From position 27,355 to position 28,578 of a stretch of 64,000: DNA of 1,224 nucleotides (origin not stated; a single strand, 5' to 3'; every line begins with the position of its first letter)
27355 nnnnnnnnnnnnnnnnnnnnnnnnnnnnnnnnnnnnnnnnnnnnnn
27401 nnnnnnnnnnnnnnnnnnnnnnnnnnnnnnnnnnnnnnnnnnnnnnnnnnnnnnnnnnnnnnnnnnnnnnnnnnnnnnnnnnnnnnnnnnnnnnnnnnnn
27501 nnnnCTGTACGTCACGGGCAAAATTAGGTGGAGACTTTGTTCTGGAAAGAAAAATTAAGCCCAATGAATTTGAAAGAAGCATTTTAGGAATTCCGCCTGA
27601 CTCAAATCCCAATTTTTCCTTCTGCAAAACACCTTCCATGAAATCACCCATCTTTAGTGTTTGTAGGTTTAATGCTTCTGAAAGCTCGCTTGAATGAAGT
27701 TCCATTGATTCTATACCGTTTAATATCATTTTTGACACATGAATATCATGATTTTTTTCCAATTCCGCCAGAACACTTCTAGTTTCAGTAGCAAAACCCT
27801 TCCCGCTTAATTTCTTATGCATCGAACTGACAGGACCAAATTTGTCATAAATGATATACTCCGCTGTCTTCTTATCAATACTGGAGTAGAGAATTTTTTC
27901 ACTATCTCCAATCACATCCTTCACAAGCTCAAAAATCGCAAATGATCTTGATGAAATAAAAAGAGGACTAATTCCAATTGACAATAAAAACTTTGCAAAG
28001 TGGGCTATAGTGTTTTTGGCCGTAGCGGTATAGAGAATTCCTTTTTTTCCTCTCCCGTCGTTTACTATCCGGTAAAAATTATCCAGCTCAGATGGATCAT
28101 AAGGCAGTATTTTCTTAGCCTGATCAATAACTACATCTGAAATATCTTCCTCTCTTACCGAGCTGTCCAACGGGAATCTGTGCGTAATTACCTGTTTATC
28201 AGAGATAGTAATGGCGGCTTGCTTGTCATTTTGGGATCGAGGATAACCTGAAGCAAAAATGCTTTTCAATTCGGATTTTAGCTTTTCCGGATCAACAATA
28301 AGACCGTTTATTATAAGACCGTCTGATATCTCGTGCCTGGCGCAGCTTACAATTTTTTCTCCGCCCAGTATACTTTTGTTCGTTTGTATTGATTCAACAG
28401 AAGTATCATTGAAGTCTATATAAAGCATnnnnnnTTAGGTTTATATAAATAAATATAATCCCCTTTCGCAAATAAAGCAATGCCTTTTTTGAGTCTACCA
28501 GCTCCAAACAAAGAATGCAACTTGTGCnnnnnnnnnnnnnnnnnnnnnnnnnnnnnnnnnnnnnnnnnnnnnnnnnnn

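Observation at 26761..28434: PilM/FtsA-like actin-fold domain fused through a TM segment and Pro/Thr linker to a LytR_C domain, directly upstream of mraZ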

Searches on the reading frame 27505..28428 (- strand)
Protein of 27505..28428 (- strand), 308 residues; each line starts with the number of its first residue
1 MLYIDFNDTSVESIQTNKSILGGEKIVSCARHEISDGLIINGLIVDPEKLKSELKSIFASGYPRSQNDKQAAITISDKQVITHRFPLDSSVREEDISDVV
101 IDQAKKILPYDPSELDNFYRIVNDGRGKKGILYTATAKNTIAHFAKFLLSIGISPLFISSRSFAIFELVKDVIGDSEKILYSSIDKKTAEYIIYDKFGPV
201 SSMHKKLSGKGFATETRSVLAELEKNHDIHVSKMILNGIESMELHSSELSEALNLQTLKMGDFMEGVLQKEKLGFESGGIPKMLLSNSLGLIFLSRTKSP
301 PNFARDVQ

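Call 25: search_protein_representatives(alignment_id=A2)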
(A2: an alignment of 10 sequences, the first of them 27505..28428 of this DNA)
Query: 10 sequences, 307 profile positions. Proteins with E-value up to 0.001 (for the whole library): 2962; up to 1e-10: 709; up to 1e-30: 56. The best 150 are listed.
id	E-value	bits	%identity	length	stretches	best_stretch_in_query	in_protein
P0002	1.2e-131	454.8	-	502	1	1-306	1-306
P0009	2.2e-126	437.5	-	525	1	1-306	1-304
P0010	1.3e-123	428.4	-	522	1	1-307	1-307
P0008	4.3e-123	426.7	-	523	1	1-306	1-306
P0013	8.4e-120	415.9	-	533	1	1-306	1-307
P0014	1.5e-109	382.2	-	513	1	1-307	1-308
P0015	2.7e-109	381.4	-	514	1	1-306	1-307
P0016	1.2e-106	372.7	-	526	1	1-306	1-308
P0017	1.5e-105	369.2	-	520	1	1-306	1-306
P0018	8.0e-103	360.2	-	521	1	1-307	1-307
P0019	3.7e-98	344.8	-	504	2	1-307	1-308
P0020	4.3e-98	344.6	-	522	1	1-307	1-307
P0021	6.6e-96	337.4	-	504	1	1-307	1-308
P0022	4.3e-93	328.2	-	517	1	1-306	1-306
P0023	1.0e-92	326.9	-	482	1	1-306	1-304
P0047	3.9e-45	170.7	-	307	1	1-302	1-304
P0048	6.1e-45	170.0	-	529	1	1-305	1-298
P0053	4.8e-35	137.5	-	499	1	1-304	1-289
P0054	2.6e-34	135.1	-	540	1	1-305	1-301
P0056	1.5e-33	132.7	-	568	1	4-292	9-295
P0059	5.2e-33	130.9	-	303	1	1-303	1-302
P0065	5.5e-30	120.9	-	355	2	4-272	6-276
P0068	7.7e-28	113.9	-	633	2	4-223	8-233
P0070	1.4e-27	113.0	-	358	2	4-230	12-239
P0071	1.5e-27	113.0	-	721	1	4-263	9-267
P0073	4.5e-27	111.4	-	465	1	1-301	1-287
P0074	9.5e-27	110.3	-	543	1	2-225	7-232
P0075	1.1e-26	110.0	-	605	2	4-226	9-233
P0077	3.1e-26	108.6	-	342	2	4-218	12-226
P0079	2.9e-25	105.4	-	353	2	4-231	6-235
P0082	1.4e-24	103.1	-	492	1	69-289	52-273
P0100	3.7e-23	98.5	-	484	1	66-304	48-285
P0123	4.1e-21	91.8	-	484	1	1-299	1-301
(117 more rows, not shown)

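Call 33: find_encoding_contigs(protein=P0053, flank=8000, max_places=1)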
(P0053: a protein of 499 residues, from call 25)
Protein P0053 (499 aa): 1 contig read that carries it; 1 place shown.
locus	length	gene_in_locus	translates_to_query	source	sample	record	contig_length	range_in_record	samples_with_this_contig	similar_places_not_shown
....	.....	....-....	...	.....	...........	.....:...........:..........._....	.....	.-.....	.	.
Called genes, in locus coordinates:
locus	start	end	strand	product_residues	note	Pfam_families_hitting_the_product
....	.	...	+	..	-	?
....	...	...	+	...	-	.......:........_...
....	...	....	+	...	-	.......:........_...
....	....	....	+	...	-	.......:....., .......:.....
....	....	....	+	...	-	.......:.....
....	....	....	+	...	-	-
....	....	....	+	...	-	-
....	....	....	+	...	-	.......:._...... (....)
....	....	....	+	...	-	-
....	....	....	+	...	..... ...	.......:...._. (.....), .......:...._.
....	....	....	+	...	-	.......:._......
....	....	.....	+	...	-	-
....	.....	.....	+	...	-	-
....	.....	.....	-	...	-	?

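Call 34: find_encoding_contigs(protein=P0073, flank=8000, max_places=1)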
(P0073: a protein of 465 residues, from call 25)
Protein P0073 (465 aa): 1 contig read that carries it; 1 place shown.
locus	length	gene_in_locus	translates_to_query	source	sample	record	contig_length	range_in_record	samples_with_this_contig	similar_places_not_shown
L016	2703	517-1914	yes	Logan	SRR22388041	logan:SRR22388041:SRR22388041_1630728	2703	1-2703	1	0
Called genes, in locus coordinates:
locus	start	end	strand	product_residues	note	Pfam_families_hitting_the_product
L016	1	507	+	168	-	?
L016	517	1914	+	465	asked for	PF13399:LytR_C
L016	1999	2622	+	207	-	-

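Call 36: find_encoding_contigs(protein=P0054, flank=8000, max_places=1)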
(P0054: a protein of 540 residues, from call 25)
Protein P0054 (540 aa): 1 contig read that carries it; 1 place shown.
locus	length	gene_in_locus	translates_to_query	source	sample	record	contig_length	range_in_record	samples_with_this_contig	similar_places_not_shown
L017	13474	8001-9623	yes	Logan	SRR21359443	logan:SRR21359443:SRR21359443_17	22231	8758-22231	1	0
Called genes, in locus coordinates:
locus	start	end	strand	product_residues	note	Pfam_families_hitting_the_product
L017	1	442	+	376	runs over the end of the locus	PF13439:Glyco_transf_4, PF13524:Glyco_trans_1_2 (faint), PF00534:Glycos_transf_1, PF13692:Glyco_trans_1_4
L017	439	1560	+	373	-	PF00534:Glycos_transf_1, PF13692:Glyco_trans_1_4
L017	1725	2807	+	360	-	PF00483:NTP_transferase, PF22640:ManC_GMP_beta-helix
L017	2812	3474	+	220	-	PF02397:Bac_transf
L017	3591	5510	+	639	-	PF13196:DUF4012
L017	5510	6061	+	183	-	PF11967:RecO_N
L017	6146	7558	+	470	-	PF00587:tRNA-synt_2b, PF03129:HGTP_anticodon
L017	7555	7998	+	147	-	-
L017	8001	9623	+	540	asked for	PF13399:LytR_C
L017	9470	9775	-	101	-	-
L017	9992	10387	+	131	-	PF02381:MraZ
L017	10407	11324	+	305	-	PF01795:Methyltransf_5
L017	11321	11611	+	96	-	-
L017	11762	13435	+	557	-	PF03717:PBP_dimer, PF00905:Transpeptidase, PF13354:Beta-lactamase2 (faint)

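Call 37: find_encoding_contigs(protein=P0048, flank=8000, max_places=1)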
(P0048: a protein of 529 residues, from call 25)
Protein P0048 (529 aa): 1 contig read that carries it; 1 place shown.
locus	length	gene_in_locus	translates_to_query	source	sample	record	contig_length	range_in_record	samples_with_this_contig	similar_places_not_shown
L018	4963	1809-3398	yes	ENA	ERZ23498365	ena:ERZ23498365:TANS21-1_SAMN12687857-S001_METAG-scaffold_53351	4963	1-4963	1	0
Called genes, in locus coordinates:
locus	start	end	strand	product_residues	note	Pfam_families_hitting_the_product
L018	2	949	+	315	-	?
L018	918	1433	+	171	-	-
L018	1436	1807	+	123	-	-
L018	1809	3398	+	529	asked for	PF11104:PilM_2 (weak), PF13399:LytR_C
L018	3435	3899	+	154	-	PF07963:N_methyl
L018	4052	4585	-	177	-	PF23457:LysM2_NFP (faint), PF01476:LysM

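Call 46: find_encoding_contigs(protein=P0056, flank=8000, max_places=1)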
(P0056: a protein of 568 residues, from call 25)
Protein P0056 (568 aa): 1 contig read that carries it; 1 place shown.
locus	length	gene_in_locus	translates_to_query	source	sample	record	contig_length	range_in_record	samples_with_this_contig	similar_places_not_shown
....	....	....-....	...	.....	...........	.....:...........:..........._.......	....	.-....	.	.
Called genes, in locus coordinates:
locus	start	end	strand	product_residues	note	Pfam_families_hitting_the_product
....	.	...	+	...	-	?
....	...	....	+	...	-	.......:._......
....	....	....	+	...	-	-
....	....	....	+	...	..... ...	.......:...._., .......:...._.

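Call 50: find_homologous_proteins(query=P0053, max_evalue=0.00001)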
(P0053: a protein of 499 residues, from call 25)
Query P0053 (499 aa): 3 proteins with E <= 0.00001 among 8000 candidates.
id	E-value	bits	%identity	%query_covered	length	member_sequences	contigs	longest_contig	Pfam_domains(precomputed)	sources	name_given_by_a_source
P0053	0.0e+0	1065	100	100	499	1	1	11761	PF13399.12,PF11104.15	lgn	-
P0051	5.5e-122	426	45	100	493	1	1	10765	PF13399.12,PF11104.15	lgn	-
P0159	6.1e-122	426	45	100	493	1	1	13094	PF13399.12,PF11104.15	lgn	-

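Call 51: list_cluster_members(proteins=[P0065, P0068, P0070, P0071, P0074, P0075, P0077, P0079, P0047, P0059])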
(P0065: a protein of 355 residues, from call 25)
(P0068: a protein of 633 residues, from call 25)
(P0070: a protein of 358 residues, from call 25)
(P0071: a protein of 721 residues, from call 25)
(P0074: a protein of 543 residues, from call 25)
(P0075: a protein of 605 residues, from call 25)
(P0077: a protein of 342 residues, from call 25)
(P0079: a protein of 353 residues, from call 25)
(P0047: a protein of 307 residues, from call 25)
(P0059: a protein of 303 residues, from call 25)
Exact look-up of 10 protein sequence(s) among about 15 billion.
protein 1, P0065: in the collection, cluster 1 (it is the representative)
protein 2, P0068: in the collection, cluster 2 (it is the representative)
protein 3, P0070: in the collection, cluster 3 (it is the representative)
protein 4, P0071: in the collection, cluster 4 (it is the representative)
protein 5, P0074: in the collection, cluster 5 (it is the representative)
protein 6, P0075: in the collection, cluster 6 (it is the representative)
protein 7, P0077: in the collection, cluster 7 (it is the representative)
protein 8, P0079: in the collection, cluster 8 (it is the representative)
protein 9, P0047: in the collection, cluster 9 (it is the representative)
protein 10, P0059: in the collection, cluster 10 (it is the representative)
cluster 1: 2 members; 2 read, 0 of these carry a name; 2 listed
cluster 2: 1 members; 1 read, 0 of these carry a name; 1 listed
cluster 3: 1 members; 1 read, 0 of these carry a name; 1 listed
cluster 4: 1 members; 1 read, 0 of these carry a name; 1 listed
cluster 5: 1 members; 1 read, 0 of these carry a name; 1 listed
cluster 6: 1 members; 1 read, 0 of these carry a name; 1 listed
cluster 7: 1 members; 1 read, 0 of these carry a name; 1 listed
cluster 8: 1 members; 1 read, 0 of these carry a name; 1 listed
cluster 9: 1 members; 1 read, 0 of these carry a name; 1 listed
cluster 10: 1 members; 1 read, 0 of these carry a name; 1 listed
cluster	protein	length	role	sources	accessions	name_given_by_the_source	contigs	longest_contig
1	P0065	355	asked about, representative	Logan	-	-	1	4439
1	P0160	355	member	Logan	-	-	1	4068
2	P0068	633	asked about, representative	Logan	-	-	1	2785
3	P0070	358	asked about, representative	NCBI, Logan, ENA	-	-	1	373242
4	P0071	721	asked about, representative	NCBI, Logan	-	-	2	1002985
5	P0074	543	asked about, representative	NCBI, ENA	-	-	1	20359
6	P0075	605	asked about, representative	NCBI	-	-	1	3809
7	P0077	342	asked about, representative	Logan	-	-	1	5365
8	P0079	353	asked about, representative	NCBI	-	-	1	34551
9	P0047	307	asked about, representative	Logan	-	-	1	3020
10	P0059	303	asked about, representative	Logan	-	-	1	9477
